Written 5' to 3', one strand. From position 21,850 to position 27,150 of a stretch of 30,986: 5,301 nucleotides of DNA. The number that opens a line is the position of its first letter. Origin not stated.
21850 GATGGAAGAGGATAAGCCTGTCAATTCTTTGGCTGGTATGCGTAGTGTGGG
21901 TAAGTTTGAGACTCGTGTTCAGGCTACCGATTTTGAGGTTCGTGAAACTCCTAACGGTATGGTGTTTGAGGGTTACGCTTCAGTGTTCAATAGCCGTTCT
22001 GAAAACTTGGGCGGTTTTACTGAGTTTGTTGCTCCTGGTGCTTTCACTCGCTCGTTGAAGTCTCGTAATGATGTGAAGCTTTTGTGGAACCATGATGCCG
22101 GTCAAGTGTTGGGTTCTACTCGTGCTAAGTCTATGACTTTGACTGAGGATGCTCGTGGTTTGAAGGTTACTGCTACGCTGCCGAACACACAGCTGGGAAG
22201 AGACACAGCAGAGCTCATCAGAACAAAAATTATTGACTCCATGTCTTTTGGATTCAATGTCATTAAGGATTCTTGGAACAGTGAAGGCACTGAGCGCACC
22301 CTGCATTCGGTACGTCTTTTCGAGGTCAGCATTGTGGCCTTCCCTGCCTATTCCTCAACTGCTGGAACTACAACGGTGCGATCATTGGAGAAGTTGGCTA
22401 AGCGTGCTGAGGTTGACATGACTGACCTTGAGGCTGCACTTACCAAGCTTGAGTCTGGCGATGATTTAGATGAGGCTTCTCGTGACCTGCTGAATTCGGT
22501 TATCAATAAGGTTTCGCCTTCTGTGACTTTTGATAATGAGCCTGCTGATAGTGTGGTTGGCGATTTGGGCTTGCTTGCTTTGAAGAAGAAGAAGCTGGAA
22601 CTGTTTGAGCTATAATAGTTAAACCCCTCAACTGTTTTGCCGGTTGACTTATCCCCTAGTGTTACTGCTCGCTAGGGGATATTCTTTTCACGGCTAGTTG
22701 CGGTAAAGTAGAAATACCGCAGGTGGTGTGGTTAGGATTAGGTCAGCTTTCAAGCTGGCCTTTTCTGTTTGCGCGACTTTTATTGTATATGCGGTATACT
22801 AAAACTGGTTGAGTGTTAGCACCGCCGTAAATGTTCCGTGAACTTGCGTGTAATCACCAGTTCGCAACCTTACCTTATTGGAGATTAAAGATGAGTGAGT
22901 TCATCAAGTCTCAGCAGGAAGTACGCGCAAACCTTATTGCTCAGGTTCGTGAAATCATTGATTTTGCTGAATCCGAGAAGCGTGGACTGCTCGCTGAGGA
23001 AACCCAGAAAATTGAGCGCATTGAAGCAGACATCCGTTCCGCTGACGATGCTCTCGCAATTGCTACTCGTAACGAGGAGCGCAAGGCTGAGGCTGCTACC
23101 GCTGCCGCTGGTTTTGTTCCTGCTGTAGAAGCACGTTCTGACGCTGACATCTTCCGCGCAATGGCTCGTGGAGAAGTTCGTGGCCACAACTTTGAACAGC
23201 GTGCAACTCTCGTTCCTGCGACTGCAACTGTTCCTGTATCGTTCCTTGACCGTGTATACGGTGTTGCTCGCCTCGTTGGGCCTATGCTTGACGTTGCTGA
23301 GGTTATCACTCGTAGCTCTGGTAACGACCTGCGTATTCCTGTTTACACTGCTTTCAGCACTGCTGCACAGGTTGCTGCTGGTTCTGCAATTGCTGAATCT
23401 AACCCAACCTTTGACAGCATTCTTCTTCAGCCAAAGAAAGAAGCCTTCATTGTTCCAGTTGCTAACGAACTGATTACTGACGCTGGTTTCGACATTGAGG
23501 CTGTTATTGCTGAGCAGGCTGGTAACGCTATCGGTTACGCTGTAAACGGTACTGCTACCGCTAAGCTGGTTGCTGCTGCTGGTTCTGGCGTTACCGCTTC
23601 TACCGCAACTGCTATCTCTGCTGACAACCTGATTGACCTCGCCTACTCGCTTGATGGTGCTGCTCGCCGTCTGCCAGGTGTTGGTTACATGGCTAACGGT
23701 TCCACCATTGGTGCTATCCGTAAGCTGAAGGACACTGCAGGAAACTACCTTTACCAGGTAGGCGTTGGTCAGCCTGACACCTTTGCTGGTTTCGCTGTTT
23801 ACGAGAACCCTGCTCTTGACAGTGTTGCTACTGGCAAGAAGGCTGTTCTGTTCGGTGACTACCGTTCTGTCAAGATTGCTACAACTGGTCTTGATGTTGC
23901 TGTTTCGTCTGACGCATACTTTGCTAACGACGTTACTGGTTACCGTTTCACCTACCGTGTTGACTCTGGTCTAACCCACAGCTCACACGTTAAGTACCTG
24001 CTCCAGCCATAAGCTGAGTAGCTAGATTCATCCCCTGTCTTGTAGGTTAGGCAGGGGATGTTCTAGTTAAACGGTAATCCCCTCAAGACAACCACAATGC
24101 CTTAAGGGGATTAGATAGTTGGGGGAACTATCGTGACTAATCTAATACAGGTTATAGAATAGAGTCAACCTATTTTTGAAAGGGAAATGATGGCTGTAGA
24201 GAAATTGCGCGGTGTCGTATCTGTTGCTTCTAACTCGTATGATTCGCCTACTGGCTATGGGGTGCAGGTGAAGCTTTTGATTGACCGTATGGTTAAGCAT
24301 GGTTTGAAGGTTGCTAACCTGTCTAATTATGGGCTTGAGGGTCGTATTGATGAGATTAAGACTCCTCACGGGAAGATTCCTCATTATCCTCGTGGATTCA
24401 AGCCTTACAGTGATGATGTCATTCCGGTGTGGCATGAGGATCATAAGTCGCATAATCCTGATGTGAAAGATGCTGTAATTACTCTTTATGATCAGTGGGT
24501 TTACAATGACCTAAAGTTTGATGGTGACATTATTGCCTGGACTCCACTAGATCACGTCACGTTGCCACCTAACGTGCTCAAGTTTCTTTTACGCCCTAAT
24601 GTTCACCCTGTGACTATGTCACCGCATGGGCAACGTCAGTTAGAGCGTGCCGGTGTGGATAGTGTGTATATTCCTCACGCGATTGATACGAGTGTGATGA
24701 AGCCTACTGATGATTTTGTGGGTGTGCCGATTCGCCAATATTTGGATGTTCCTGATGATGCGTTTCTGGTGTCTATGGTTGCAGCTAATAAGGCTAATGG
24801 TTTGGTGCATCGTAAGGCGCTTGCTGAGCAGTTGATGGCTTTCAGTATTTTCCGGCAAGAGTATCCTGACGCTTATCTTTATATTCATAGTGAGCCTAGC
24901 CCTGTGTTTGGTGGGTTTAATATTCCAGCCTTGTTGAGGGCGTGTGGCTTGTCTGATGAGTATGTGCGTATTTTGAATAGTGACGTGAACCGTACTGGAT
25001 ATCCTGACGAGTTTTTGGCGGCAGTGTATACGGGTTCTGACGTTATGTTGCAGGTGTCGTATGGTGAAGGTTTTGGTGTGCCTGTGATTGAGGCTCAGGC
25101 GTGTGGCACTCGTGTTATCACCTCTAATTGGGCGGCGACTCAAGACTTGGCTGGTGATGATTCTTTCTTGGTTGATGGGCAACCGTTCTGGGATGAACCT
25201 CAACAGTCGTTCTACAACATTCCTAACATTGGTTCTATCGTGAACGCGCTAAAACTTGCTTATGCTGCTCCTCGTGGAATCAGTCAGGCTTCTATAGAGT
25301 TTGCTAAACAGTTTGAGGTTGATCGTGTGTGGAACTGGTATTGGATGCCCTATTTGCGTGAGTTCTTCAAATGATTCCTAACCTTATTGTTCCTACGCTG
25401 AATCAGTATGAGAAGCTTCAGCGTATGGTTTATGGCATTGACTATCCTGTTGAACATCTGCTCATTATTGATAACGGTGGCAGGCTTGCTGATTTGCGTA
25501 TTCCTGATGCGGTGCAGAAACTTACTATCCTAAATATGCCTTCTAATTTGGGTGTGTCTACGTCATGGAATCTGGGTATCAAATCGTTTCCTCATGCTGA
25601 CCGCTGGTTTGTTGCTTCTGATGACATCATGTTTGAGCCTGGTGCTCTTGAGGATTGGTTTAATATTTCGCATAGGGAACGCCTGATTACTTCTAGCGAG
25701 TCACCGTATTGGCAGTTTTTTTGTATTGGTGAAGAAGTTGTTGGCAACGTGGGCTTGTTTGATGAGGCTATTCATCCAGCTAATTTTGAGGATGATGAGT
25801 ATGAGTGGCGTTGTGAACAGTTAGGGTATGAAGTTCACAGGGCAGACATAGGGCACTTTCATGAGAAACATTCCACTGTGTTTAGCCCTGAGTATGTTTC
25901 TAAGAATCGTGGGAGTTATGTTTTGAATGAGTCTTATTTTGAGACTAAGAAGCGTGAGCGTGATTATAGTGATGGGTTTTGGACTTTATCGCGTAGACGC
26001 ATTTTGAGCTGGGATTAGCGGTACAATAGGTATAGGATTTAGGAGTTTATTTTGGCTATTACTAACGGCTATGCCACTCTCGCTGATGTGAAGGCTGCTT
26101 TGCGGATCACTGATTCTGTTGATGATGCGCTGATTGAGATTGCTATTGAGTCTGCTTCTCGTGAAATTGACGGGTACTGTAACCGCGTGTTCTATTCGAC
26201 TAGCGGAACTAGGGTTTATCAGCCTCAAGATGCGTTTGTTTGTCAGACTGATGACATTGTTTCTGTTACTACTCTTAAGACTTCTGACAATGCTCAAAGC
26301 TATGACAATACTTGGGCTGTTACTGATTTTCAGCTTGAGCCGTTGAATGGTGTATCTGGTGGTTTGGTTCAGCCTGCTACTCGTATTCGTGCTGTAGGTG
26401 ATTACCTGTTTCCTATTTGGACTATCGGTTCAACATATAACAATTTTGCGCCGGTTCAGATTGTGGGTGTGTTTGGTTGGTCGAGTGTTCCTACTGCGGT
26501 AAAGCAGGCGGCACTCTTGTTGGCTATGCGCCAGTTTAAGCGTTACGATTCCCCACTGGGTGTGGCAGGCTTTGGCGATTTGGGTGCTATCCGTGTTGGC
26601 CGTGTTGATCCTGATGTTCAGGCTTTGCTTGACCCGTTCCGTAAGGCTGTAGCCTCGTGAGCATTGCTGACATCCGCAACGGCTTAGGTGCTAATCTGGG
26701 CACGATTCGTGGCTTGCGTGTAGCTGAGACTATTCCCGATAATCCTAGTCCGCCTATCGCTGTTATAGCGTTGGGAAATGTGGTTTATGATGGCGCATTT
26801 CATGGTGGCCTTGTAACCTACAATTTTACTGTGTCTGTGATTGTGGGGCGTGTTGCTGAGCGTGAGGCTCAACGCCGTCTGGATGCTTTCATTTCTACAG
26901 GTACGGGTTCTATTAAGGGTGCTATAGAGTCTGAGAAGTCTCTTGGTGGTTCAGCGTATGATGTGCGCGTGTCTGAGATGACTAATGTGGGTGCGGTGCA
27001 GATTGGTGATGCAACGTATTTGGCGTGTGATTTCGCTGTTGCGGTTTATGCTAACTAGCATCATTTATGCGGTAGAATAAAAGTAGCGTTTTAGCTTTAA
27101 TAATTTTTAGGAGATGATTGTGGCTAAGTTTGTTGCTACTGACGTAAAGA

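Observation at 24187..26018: Glycosyltransferase pair embedded in the virion-assembly operon between capsid and connector genes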

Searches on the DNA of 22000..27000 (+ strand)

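Call 7: search_dna_similar(query=window:22000-27000:+, collection=phages, mode=near)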
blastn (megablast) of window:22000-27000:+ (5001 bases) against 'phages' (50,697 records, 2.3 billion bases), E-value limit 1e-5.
No match.

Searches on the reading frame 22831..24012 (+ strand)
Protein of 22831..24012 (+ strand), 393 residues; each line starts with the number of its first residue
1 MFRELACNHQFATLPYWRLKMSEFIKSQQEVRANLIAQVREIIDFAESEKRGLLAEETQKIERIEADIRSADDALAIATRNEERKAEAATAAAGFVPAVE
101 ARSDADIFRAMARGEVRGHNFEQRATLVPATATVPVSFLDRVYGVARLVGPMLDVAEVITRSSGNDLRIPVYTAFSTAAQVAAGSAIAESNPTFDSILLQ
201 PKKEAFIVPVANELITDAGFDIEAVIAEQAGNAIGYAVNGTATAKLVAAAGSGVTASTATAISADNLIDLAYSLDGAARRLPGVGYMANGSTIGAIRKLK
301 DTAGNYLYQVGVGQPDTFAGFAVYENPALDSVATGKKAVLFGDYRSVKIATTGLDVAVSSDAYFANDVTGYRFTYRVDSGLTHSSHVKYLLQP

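Call 5: search_protein_families(library=pfam, proteins=[window:22831-24012:+], max_evalue=0.01)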
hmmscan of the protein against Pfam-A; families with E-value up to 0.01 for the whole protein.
window:22831-24012:+ (393 aa): 1 family
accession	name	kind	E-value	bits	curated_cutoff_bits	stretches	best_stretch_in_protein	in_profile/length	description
PF05065.19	Phage_capsid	-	6.8e-41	140.9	24.2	1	132-390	3-278/280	Phage capsid family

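Call 6: search_protein_families(library=phrogs, proteins=[window:22831-24012:+], max_evalue=0.001)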
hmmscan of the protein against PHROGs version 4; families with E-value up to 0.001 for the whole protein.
window:22831-24012:+ (393 aa): 5 families
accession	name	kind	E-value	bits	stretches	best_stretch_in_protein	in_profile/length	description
phrog_10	-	head and packaging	1.4e-50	174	1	25-388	265-631/752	major head protein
phrog_617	-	head and packaging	5.5e-23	82.7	1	157-383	376-614/626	major head protein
phrog_15928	-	head and packaging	2.9e-20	74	1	214-390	1-177/185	major head protein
phrog_2263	-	head and packaging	1.5e-07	31.7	1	38-323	175-479/551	major head protein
phrog_17162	-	unknown function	1.1e-06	29.8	1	313-390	2-80/85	-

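Call 94: search_solved_structures(query=window:22831-24012:+, max_evalue=0.001, show_alignments=2)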
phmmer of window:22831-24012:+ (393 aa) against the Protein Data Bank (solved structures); distinct sequences matched with E-value up to 0.001: 3.
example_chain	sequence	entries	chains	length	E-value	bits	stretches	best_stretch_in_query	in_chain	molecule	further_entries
6tba_C5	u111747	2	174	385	1.9e-09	40.4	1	61-380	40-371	Phage major capsid protein, HK97 family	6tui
6tb9_C5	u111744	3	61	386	2e-09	40.4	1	61-380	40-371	Major capsid protein Rcc01687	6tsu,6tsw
9gyi_B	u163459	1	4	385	0.00027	23.5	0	262-323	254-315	Major head protein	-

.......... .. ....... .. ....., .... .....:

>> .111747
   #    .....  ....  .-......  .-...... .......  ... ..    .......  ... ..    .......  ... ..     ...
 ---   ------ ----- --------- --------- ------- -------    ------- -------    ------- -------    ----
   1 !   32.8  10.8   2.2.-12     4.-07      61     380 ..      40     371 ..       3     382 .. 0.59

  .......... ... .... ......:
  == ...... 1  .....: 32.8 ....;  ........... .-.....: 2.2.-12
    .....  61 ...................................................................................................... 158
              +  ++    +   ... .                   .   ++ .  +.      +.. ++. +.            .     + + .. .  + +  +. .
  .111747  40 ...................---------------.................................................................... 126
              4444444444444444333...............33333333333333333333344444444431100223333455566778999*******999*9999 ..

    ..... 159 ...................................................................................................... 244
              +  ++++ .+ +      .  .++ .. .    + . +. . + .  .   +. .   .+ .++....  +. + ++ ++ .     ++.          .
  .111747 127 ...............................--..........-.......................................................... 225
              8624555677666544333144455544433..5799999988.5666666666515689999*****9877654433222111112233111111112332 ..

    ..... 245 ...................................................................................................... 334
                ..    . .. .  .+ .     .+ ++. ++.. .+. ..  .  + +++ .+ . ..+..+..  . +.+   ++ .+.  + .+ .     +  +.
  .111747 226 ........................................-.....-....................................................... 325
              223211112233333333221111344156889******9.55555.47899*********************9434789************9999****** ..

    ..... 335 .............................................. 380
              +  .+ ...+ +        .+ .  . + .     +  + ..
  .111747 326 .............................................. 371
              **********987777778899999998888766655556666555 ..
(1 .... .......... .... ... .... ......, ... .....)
